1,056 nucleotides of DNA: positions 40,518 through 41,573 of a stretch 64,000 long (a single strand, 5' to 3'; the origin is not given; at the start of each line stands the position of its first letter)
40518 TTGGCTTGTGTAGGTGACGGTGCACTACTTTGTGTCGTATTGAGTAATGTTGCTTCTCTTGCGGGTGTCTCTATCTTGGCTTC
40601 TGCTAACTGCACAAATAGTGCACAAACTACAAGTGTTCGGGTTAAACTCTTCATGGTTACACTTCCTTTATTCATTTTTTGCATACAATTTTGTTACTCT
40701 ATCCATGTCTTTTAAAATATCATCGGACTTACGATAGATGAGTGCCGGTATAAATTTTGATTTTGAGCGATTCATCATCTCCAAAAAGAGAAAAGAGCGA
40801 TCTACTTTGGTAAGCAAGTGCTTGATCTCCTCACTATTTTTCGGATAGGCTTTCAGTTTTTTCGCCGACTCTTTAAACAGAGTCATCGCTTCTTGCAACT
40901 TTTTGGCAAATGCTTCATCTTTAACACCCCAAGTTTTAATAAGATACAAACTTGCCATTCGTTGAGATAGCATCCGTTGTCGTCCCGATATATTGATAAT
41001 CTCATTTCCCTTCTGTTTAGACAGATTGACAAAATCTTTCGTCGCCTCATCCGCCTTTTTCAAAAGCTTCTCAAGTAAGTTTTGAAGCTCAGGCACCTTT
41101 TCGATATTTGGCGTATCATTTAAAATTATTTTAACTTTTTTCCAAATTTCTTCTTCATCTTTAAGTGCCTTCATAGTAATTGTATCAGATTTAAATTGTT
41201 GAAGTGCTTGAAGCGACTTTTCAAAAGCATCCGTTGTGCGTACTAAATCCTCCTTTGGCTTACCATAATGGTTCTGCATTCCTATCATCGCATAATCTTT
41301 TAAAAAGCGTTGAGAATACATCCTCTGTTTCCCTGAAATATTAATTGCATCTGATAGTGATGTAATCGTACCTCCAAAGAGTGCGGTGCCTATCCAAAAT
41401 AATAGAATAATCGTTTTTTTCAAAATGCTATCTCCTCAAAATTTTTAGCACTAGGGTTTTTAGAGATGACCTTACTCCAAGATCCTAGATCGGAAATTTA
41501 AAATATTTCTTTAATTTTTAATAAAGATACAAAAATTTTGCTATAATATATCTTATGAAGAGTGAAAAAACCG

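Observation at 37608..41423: Operon of free-standing NarX/PilJ-type and NIT-type periplasmic sensor domains with no canonical signalling output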

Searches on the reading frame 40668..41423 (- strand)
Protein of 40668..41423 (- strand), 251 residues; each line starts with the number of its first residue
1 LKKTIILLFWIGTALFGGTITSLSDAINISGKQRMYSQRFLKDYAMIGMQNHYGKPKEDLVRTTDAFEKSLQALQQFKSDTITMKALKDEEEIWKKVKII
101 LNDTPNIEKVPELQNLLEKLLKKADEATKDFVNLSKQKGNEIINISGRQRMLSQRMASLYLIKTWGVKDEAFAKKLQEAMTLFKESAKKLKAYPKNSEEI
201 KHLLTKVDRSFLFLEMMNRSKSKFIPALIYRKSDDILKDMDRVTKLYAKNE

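Call 3: search_protein_families(library=pfam, proteins=[window:40668-41423:-], max_evalue=1)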
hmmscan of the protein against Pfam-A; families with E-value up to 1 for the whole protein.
window:40668-41423:- (251 aa): 6 families
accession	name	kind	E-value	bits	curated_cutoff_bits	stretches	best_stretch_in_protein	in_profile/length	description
PF13675.11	PilJ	-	8.8e-21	74.5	26.6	2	135-207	5-84/114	Type IV pili methyl-accepting chemotaxis transducer N-term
PF25109.1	HAD_PNKP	-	0.042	14.4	27.6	1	123-166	30-74/143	Polynucleotide kinase PNKP phosphatase domain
PF22339.1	YgxA-like_sub_bind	-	0.1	13.4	27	1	58-102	22-66/100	YgxA-like substrate binding domain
PF04739.20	AMPKBI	-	0.17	12.4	24.3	1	193-231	32-70/71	5'-AMP-activated protein kinase beta subunit, interaction domain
PF03011.20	PFEMP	-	0.41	11.7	23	1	38-129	59-148/154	PFEMP1 DBL domain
PF07303.18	Occludin_ELL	-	0.49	11.6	31.2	0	28-120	5-89/101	Occludin homology domain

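Call 4: search_protein_families(library=ncbifam, proteins=[window:40668-41423:-], max_evalue=1)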
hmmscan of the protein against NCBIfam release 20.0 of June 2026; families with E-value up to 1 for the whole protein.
window:40668-41423:- (251 aa): 3 families
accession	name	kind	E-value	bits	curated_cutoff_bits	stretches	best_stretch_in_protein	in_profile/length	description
TIGR04211.1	SH3_and_anchor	equivalog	0.066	12.8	65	1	91-197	49-158/198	TIGR04211 family SH3 domain-containing protein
NF038332.1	rSAM_rare_HxsC4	exception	0.089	11.9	500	0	47-77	120-150/335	radical SAM protein HxsC4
NF041250.1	VI_TagQ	equivalog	0.1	11.9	300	1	53-136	191-275/301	type VI secretion system-associated lipoprotein TagQ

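Call 5: search_solved_structures(query=window:40668-41423:-, max_evalue=1, show_alignments=2)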
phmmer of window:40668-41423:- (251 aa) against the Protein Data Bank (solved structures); distinct sequences matched with E-value up to 1: 3.
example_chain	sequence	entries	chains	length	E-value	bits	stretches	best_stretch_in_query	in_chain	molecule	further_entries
2l82_A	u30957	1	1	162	0.14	14.8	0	69-103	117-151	DESIGNED PROTEIN OR32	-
6gcv_A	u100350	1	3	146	0.24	14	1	134-178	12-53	Chemotaxis transducer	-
1shs_A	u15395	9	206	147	0.79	12.4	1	11-134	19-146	SMALL HEAT SHOCK PROTEIN | Small heat shock protein HSP16.5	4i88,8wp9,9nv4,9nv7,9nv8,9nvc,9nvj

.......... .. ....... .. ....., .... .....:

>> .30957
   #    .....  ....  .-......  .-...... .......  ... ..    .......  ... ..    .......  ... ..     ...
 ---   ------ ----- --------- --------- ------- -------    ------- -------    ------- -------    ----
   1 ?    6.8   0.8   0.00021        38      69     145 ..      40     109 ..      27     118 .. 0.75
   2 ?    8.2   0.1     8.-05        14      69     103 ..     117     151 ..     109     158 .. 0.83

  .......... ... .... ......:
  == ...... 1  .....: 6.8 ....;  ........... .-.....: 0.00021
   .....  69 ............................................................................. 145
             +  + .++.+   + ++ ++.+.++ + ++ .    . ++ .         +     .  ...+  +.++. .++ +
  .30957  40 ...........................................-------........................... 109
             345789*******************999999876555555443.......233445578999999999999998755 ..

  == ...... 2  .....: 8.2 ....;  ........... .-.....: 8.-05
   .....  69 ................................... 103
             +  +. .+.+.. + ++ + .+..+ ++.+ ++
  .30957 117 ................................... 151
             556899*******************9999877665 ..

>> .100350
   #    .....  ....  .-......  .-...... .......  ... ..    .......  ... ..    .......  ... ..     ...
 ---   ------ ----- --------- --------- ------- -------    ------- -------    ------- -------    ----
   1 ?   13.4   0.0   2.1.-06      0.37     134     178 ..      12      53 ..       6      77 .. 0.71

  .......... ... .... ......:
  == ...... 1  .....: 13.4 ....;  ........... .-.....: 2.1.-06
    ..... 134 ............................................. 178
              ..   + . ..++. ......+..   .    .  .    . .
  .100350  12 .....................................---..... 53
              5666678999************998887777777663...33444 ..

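Call 15: find_homologous_proteins(query=window:40668-41423:-, max_evalue=0.001)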
Query window:40668-41423:- (251 aa): 1538 proteins with E <= 0.001 among 2076 candidates; the best 120 are listed.
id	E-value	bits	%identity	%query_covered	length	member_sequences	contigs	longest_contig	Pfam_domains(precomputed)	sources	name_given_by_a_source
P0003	2.0e-153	526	99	100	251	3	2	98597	PF13675.12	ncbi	-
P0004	1.1e-131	455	86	99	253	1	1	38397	PF13675.12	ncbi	-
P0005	5.8e-79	283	57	99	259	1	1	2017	PF13675.12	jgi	-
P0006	1.2e-76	275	54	100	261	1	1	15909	PF13675.12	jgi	-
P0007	9.5e-76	272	53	100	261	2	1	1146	PF13675.12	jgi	-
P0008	1.6e-75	271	53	99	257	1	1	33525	PF13675.12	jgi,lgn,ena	-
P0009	1.6e-75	271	55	100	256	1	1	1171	PF13675.12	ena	-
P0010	2.7e-75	271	55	95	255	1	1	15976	PF13675.12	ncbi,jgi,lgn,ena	-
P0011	4.7e-75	270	53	98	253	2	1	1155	PF13675.12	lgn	-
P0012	5.5e-75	270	55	100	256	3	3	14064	PF13675.12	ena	-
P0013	7.8e-75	269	54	95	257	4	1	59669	PF13675.12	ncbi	-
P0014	1.9e-74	268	54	100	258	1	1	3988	PF13675.12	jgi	jgi:nitrate/nitrite-specific signal transduction histidine kinase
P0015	2.4e-74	268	53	100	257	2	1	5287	PF13675.12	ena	-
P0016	2.4e-74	268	55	99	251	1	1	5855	PF13675.12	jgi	jgi:nitrate/nitrite-specific signal transduction histidine kinase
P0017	2.7e-74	267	55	98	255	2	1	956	PF13675.12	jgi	-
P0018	3.1e-74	267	55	100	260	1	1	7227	PF13675.12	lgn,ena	-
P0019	3.5e-74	267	54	95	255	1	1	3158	PF13675.12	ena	-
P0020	4.9e-74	267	51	100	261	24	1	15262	PF13675.12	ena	-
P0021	6.1e-74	266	55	94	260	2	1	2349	PF13675.12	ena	-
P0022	1.4e-73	265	54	99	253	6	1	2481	PF13675.12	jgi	-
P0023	1.5e-73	265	54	97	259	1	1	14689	PF13675.12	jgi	-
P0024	1.8e-73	265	52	100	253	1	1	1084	PF13675.12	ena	-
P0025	2.2e-73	264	53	100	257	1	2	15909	PF13675.12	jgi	jgi:nitrate/nitrite-specific signal transduction histidine kinase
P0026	3.2e-73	264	53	100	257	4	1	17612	PF13675.12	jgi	jgi:nitrate/nitrite-specific signal transduction histidine kinase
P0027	6.3e-73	263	53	96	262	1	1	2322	PF13675.12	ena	-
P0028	9.8e-73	262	52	100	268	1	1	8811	PF13675.12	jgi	jgi:nitrate/nitrite-specific signal transduction histidine kinase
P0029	1.4e-72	262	52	100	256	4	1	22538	PF13675.12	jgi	-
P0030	1.5e-72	262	53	99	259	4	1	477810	PF13675.12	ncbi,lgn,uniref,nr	ncbi:hypothetical protein AS592_09405 [Sulfurovum riftiae]|uniref:NarX-like N-terminal domain-contai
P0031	1.5e-72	262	53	99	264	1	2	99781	PF13675.12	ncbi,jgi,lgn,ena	-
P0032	1.8e-72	261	53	97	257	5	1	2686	PF13675.12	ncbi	-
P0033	1.9e-72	261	53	98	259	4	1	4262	PF13675.12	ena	-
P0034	2.5e-72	261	52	100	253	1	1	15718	PF13675.12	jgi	jgi:nitrate/nitrite-specific signal transduction histidine kinase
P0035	2.7e-72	261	55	91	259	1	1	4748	PF13675.12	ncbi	-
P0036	2.7e-72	261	53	98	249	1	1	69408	PF13675.12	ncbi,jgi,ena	-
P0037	3.3e-72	261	53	100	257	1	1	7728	PF13675.12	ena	-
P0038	4.6e-72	260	53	98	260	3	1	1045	PF13675.12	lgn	-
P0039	5.1e-72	260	52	99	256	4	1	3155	PF13675.12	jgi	jgi:nitrate/nitrite-specific signal transduction histidine kinase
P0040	6.3e-72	260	55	94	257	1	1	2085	PF13675.12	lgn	-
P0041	6.3e-72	260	53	94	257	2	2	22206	PF13675.12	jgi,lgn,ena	-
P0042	7.3e-72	259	55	92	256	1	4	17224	PF13675.12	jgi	jgi:nitrate/nitrite-specific signal transduction histidine kinase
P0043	7.6e-72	259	51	98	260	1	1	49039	PF13675.12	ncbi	-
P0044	9.4e-72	259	55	92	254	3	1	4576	PF13675.12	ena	-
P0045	9.7e-72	259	53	98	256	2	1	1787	PF13675.12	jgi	-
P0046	1.1e-71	259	54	100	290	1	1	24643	PF13675.12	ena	-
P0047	1.1e-71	259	52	99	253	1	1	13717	PF13675.12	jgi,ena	-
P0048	1.2e-71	259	54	97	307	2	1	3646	PF13675.12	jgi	-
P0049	1.3e-71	259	54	99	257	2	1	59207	PF13675.12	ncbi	-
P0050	1.4e-71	259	53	96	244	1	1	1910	PF13675.12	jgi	jgi:nitrate/nitrite-specific signal transduction histidine kinase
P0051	1.8e-71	258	56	92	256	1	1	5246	PF13675.12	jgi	-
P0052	1.9e-71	258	54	94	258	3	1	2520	PF13675.12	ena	-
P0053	2.0e-71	258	53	98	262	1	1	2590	PF13675.12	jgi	-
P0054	2.1e-71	258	52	100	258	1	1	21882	PF13675.12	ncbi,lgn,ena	-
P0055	2.1e-71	258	52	94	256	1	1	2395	PF13675.12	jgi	jgi:hypothetical protein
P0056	2.3e-71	258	53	94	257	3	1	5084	PF13675.12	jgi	jgi:nitrate/nitrite-specific signal transduction histidine kinase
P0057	3.4e-71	257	55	92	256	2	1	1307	PF13675.12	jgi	jgi:nitrate/nitrite-specific signal transduction histidine kinase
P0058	3.4e-71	257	52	100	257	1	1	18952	PF13675.12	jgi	-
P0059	3.6e-71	257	55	92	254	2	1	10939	PF13675.12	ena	-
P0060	3.6e-71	257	50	100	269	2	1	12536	PF13675.12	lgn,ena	-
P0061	3.7e-71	257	53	97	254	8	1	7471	PF13675.12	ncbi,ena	-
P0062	4.4e-71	257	50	100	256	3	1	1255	PF13675.12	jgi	-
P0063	4.6e-71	257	53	96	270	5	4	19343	PF13675.12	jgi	jgi:nitrate/nitrite-specific signal transduction histidine kinase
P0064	4.8e-71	257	51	100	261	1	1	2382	PF13675.12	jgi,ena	-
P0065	4.8e-71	257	52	99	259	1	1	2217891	PF13675.12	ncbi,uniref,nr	ncbi:hypothetical protein YH65_02855 [Sulfurovum lithotrophicum]|uniref:NarX-like N-terminal domain-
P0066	6.0e-71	256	53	97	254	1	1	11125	PF13675.12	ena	-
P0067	6.0e-71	256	51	100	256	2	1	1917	PF13675.12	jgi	-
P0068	6.9e-71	256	53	94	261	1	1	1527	PF13675.12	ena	-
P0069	7.0e-71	256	55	92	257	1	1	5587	PF13675.12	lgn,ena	-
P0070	7.3e-71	256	52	94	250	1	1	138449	PF13675.12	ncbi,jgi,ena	-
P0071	7.7e-71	256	52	96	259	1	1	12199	PF13675.12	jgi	-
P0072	9.4e-71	256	51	99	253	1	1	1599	PF13675.12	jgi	jgi:hypothetical protein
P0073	1.2e-70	256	54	100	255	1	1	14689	PF13675.12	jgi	-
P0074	1.4e-70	255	51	98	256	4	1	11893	PF13675.12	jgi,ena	-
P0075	1.5e-70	255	55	92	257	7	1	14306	PF13675.12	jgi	-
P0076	1.5e-70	255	51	98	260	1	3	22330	PF13675.12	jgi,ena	-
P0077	1.5e-70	255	51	99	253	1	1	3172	PF13675.12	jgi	-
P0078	1.7e-70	255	51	99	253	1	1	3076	PF13675.12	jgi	jgi:hypothetical protein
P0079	1.7e-70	255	56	92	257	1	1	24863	PF13675.12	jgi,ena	-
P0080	1.7e-70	255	56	90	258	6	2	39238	PF13675.12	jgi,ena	-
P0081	1.7e-70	255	54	92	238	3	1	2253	PF13675.12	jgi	jgi:nitrate/nitrite-specific signal transduction histidine kinase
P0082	1.8e-70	255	51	99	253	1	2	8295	PF13675.12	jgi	jgi:hypothetical protein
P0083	1.8e-70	255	50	99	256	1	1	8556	PF13675.12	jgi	-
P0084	1.9e-70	255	56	92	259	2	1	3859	PF13675.12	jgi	-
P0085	2.0e-70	255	52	99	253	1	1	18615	PF13675.12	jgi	jgi:nitrate/nitrite-specific signal transduction histidine kinase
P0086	2.1e-70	255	53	98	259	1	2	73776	PF13675.12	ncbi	-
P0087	2.5e-70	254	54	99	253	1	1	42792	PF13675.12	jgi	jgi:hypothetical protein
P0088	2.8e-70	254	54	94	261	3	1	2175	PF13675.12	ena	-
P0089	3.3e-70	254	51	98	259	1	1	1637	PF13675.12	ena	-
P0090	3.6e-70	254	52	98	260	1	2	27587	PF13675.12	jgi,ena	jgi:nitrate/nitrite-specific signal transduction histidine kinase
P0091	3.6e-70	254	52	99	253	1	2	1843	PF13675.12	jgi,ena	jgi:nitrate/nitrite-specific signal transduction histidine kinase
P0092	4.4e-70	254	54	97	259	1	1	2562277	PF13675.12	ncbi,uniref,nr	ncbi:type IV pili methyl-accepting chemotaxis transducer N-terminal domain-containing protein [Sulfu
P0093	4.6e-70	254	50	99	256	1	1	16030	PF13675.12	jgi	jgi:nitrate/nitrite-specific signal transduction histidine kinase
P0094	4.8e-70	254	53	98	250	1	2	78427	PF13675.12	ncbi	-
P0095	5.3e-70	253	51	99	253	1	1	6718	PF13675.12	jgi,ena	-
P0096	5.7e-70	253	51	97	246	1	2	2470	PF13675.12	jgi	jgi:nitrate/nitrite-specific signal transduction histidine kinase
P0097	7.5e-70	253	54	93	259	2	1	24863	PF13675.12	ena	-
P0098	7.9e-70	253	54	92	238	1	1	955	PF13675.12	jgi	jgi:nitrate/nitrite-specific signal transduction histidine kinase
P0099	8.2e-70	253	52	99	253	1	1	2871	PF13675.12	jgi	-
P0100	8.6e-70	253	53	97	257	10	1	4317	PF13675.12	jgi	jgi:hypothetical protein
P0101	8.6e-70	253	53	94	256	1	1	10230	PF13675.12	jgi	-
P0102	9.1e-70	253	51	99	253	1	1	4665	PF13675.12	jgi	jgi:nitrate/nitrite-specific signal transduction histidine kinase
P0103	9.5e-70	253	53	97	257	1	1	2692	PF13675.12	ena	-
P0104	1.0e-69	252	51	98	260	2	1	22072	PF13675.12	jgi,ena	-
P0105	1.1e-69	252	51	100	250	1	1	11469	PF13675.12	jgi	jgi:nitrate/nitrite-specific signal transduction histidine kinase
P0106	1.1e-69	252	50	100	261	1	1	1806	PF13675.12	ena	-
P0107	1.2e-69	252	54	96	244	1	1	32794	PF13675.12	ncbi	-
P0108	1.2e-69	252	55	92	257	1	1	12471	PF13675.12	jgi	-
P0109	1.2e-69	252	52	97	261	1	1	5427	PF13675.12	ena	-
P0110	1.3e-69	252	51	99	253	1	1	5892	PF13675.12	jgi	jgi:nitrate/nitrite-specific signal transduction histidine kinase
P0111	1.4e-69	252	51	99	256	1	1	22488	PF13675.12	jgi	-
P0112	1.5e-69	252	52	98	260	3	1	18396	PF13675.12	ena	-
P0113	1.6e-69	252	53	95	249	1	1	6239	PF13675.12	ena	-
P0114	2.1e-69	251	56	92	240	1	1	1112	PF13675.12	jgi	jgi:nitrate/nitrite-specific signal transduction histidine kinase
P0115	2.2e-69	251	51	95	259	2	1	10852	PF13675.12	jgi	jgi:nitrate/nitrite-specific signal transduction histidine kinase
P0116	2.6e-69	251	51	99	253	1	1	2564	PF13675.12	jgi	jgi:nitrate/nitrite-specific signal transduction histidine kinase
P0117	2.9e-69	251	50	98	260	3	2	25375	PF13675.12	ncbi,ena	-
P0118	2.9e-69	251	55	91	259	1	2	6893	PF13675.12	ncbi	-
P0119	3.1e-69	251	51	99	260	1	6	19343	PF13675.12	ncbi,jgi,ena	jgi:nitrate/nitrite-specific signal transduction histidine kinase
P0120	3.2e-69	251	55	92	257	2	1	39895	PF13675.12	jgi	-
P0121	3.6e-69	251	53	97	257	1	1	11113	PF13675.12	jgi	-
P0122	4.1e-69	250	50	99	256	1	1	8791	PF13675.12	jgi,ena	-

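Call 16: find_encoding_contigs(protein=P0065, flank=8000, max_places=2)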
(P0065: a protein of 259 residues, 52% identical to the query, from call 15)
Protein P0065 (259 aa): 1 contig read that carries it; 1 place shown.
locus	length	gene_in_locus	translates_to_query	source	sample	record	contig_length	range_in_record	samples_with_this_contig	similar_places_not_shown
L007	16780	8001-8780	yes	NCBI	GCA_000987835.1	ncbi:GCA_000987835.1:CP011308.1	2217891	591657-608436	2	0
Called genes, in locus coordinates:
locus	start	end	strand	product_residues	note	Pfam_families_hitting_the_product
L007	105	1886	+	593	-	PF11412:DsbD_N, PF02683:DsbD_TM, PF13386:DsbD_2, PF13899:Thioredoxin_7, PF00085:Thioredoxin, PF13098:Thioredoxin_2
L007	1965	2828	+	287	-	PF00575:S1 (faint), PF13509:S1_2, PF17783:WHD_CvfB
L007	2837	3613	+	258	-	PF13442:Cytochrome_CBB3 (faint), PF03190:Thioredox_DsbH (weak), PF13899:Thioredoxin_7 (weak), PF13098:Thioredoxin_2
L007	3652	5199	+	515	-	PF03372:Exo_endo_phos, PF19580:Exo_endo_phos_3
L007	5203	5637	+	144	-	PF03653:UPF0093, PF05425:CopD (weak)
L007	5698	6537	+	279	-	-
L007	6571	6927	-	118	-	PF00034:Cytochrom_C (weak)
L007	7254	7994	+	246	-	PF13675:PilJ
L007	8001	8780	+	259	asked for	PF13675:PilJ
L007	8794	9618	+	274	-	PF13675:PilJ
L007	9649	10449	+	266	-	-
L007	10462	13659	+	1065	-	PF08376:NIT, PF00512:HisKA, PF02518:HATPase_c, PF00072:Response_reg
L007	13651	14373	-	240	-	PF01416:PseudoU_synth_1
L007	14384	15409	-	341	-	PF03739:LptF_LptG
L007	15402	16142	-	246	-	PF06750:A24_N_bact, PF01478:Peptidase_A24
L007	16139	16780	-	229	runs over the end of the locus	PF01255:Prenyltransf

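Call 17: find_encoding_contigs(protein=P0092, flank=8000, max_places=2)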
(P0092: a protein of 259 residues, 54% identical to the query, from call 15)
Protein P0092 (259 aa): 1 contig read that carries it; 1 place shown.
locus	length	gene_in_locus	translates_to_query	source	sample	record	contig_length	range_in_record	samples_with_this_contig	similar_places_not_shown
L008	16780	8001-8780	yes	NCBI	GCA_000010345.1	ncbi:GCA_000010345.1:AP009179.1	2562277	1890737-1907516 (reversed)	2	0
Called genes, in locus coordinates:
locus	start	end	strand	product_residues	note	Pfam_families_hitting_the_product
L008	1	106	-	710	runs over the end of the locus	PF05226:CHASE2, PF00211:Guanylate_cyc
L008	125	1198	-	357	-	PF04773:FecR, PF01389:OmpA_membrane, PF13505:OMP_b-brl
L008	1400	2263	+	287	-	PF00575:S1 (faint), PF13509:S1_2, PF17783:WHD_CvfB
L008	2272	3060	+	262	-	PF13442:Cytochrome_CBB3 (faint), PF03190:Thioredox_DsbH (weak), PF13899:Thioredoxin_7 (weak), PF13098:Thioredoxin_2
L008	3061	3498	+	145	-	PF20159:YidB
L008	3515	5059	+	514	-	PF03372:Exo_endo_phos, PF19580:Exo_endo_phos_3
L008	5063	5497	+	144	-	PF03653:UPF0093, PF05425:CopD (weak)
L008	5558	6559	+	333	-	PF09990:DUF2231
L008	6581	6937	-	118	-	PF00034:Cytochrom_C (weak)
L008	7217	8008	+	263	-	PF13675:PilJ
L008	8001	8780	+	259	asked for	PF13675:PilJ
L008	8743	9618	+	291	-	PF13675:PilJ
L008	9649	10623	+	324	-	-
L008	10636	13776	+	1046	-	PF08376:NIT, PF00512:HisKA, PF02518:HATPase_c, PF00072:Response_reg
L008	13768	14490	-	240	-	PF01416:PseudoU_synth_1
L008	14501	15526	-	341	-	PF03739:LptF_LptG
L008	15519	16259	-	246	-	PF06750:A24_N_bact, PF01478:Peptidase_A24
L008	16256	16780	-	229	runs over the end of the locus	PF01255:Prenyltransf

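Call 20: search_protein_families(library=pfam, proteins=[L007:10462-13659:+, L008:10636-13776:+, L007:9649-10449:+, L008:9649-10623:+], max_evalue=0.01)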
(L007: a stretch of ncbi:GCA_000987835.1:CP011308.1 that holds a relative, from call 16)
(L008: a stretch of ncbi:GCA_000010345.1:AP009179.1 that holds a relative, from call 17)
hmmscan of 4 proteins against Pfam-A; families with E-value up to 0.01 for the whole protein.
L007:10462-13659:+ (1065 aa): 7 families
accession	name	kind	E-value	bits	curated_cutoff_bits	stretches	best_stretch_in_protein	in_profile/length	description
PF00072.30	Response_reg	-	5.4e-30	104.3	30.2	1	761-875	1-110/111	Response regulator receiver domain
PF02518.31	HATPase_c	-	8.9e-28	97.4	26.4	1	491-606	1-109/111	Histidine kinase-, DNA gyrase B-, and HSP90-like ATPase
PF00512.31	HisKA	-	7e-22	77.7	26.9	1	379-443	1-65/66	His Kinase A (phospho-acceptor) domain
PF08376.15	NIT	-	4.4e-12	47.3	24.9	1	54-284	2-234/239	Nitrate and nitrite sensing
PF13589.12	HATPase_c_3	-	0.0027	18.2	25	0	498-578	5-81/137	Histidine kinase-, DNA gyrase B-, and HSP90-like ATPase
PF24896.1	Receiver_CRE1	-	0.0067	17.1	27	0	755-867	3-123/136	AHK4/CRE1/WOL first receiver domain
PF23198.2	PDE8A_N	-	0.0083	16.5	29.6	0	755-851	9-101/147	PDE8A-like, N-terminal domain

L008:10636-13776:+ (1046 aa): 7 families
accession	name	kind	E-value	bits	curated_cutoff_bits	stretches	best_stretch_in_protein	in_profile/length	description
PF02518.31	HATPase_c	-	1.2e-28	100.2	26.4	1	491-607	1-110/111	Histidine kinase-, DNA gyrase B-, and HSP90-like ATPase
PF00072.30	Response_reg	-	1.4e-28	99.7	30.2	1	761-875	1-110/111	Response regulator receiver domain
PF00512.31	HisKA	-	1.4e-21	76.7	26.9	1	379-443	1-65/66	His Kinase A (phospho-acceptor) domain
PF08376.15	NIT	-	1.3e-13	52.3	24.9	1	54-284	2-234/239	Nitrate and nitrite sensing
PF23198.2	PDE8A_N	-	0.00046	20.5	29.6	1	761-853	15-103/147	PDE8A-like, N-terminal domain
PF13589.12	HATPase_c_3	-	0.00064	20.2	25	1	498-577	5-80/137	Histidine kinase-, DNA gyrase B-, and HSP90-like ATPase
PF24896.1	Receiver_CRE1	-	0.0012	19.5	27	0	756-871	4-127/136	AHK4/CRE1/WOL first receiver domain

L007:9649-10449:+ (266 aa): 1 family
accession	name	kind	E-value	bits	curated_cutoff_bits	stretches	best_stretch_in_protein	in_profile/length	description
PF13675.11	PilJ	-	0.0066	17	26.6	0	37-92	7-63/114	Type IV pili methyl-accepting chemotaxis transducer N-term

L008:9649-10623:+ (324 aa): 1 family
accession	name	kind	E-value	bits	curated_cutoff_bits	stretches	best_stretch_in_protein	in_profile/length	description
PF23922.1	DUF7261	-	0.0056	17.3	27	1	4-97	14-107/169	Family of unknown function (DUF7261)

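Call 33: find_encoding_contigs(protein=P0030, flank=6000, max_places=1)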
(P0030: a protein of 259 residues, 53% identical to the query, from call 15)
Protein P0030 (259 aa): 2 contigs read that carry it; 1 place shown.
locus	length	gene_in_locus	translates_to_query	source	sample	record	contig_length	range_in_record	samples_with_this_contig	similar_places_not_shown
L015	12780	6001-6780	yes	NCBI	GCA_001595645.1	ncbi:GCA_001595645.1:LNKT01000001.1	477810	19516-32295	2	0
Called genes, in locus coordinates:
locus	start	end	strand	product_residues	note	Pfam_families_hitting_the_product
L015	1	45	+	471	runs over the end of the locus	PF04107:GCS2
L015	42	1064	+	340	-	PF24827:AstE_AspA_cat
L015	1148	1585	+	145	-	PF20159:YidB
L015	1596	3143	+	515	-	PF03372:Exo_endo_phos, PF19580:Exo_endo_phos_3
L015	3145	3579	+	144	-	PF03653:UPF0093, PF05425:CopD (weak)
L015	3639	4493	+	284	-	-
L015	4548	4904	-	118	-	PF13442:Cytochrome_CBB3 (weak), PF00034:Cytochrom_C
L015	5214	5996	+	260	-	PF13675:PilJ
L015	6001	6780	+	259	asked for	PF13675:PilJ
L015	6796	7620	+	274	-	PF13675:PilJ (weak)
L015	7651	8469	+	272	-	-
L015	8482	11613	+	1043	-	PF08376:NIT, PF00512:HisKA, PF02518:HATPase_c, PF00072:Response_reg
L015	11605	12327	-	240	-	PF01416:PseudoU_synth_1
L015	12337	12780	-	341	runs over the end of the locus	PF03739:LptF_LptG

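Call 34: find_encoding_contigs(protein=P0070, flank=6000, max_places=1)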
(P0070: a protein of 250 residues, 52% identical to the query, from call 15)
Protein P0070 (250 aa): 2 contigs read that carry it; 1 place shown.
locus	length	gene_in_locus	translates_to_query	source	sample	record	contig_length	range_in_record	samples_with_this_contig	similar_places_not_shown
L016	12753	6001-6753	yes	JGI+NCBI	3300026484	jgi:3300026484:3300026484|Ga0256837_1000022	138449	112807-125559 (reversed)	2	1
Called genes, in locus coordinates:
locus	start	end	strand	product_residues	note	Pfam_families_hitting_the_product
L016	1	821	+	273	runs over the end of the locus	PF13675:PilJ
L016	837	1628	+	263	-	-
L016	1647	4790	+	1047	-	PF00512:HisKA, PF02518:HATPase_c, PF13589:HATPase_c_3 (faint), PF00072:Response_reg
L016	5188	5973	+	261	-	PF13675:PilJ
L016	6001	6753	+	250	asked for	PF13675:PilJ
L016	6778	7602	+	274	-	PF13675:PilJ (weak)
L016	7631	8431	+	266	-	PF13675:PilJ (faint)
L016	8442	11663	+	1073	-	PF08376:NIT (weak), PF00512:HisKA, PF02518:HATPase_c, PF00072:Response_reg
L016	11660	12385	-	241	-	PF01416:PseudoU_synth_1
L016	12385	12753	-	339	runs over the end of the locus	PF03739:LptF_LptG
